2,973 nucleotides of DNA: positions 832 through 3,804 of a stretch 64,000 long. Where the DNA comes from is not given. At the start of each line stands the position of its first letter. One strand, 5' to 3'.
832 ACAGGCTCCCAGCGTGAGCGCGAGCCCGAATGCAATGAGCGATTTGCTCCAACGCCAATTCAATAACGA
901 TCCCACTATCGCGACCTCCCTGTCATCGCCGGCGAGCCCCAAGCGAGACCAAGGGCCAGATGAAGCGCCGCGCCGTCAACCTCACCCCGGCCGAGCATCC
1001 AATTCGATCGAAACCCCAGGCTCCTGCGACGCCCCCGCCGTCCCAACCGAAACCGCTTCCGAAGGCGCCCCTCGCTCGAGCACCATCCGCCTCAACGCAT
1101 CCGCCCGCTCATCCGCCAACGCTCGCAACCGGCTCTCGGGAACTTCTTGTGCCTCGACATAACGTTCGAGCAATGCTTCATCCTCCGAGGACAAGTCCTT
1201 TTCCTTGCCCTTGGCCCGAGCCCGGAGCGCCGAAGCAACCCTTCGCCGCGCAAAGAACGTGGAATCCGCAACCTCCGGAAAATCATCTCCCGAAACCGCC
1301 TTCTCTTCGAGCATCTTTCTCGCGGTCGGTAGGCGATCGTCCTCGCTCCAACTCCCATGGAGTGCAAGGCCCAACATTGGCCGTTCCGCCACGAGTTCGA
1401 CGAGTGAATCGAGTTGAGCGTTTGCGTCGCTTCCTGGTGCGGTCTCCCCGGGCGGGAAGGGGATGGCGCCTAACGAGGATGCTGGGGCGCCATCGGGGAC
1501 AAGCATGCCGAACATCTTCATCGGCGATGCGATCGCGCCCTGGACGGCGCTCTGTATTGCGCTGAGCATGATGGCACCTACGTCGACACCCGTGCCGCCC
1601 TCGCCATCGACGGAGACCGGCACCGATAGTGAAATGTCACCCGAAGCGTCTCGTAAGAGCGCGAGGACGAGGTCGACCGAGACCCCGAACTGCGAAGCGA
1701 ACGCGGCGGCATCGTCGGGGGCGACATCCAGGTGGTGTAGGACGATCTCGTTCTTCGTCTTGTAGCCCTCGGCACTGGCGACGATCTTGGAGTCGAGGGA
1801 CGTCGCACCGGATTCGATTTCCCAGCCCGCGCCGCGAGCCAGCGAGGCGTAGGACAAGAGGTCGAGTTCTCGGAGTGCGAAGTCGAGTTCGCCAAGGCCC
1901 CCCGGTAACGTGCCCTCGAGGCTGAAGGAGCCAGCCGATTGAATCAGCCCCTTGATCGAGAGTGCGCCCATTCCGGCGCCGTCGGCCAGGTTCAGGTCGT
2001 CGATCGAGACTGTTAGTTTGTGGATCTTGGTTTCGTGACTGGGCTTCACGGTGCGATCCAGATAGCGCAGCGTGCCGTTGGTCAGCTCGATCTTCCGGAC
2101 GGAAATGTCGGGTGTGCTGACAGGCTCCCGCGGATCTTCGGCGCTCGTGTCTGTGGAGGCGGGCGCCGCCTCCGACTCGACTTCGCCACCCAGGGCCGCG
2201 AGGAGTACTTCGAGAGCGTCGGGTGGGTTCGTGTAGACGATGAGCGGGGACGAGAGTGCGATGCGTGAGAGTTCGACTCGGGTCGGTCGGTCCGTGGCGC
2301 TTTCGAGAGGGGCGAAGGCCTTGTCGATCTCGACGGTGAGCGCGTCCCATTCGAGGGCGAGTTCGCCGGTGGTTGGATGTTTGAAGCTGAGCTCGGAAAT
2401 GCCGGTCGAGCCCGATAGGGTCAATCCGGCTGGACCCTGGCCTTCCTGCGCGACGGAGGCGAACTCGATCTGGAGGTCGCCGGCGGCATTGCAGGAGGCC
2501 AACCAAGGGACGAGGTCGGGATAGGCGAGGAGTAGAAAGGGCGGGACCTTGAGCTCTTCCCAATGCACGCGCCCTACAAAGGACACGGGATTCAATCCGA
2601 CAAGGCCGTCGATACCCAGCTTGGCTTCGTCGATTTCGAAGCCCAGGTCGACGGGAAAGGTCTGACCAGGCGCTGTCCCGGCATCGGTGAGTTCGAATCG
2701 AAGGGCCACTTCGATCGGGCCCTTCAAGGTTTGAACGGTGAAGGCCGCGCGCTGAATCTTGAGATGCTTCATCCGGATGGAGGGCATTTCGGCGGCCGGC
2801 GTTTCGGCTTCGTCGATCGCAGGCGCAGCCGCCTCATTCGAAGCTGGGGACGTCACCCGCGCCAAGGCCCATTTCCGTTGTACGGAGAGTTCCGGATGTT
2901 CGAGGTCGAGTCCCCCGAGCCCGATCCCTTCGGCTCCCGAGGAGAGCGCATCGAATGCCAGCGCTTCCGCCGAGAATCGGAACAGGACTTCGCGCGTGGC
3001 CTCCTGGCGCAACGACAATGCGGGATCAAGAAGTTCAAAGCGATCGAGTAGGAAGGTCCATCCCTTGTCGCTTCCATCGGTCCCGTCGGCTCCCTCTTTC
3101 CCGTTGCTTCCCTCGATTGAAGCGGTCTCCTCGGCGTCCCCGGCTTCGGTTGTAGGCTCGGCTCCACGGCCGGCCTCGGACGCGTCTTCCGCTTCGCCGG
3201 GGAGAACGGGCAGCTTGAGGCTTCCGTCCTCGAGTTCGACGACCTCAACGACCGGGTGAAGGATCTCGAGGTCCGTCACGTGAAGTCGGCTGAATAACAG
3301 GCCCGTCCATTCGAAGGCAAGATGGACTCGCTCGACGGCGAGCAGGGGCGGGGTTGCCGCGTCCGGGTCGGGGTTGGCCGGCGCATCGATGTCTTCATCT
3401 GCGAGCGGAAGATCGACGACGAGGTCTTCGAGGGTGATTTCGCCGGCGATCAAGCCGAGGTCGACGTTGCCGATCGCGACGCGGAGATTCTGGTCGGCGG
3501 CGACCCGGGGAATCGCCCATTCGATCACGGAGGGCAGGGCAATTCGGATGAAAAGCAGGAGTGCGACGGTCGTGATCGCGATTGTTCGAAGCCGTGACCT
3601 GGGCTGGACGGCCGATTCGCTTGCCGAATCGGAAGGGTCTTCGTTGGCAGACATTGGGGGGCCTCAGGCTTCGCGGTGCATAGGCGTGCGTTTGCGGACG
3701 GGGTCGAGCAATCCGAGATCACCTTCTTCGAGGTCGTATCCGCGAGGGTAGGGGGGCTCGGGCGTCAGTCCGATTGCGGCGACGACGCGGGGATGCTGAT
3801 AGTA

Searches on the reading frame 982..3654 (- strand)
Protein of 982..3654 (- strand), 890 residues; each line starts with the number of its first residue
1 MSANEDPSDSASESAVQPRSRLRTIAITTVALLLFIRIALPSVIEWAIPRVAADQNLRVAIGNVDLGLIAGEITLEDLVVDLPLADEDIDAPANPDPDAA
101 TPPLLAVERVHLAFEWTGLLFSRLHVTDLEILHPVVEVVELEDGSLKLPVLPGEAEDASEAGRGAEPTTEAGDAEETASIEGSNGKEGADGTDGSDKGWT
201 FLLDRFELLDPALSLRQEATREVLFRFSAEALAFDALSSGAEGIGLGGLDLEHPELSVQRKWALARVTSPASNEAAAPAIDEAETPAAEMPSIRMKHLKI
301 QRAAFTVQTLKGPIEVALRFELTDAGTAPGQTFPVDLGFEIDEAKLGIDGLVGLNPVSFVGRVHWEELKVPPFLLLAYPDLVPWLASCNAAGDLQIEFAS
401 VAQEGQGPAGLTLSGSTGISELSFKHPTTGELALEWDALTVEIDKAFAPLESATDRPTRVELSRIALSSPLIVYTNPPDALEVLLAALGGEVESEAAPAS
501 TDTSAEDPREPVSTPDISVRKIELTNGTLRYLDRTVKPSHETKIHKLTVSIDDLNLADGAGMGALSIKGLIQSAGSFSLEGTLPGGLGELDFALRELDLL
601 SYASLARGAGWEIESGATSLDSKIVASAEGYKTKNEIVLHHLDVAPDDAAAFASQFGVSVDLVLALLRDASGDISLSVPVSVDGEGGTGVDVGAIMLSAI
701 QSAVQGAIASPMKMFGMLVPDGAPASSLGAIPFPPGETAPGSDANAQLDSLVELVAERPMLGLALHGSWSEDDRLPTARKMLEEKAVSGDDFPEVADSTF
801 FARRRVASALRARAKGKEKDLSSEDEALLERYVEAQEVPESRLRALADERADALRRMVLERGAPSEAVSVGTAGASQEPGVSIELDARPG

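Call 70: search_protein_families(library=pfam, proteins=[window:982-3654:-], max_evalue=0.0001)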
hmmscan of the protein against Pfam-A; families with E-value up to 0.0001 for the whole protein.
window:982-3654:- (890 aa): 1 family
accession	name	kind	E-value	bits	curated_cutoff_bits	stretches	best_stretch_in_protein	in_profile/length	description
PF05359.17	DUF748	-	6e-69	233.6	50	2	237-862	403-1030/1037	Domain of Unknown Function (DUF748)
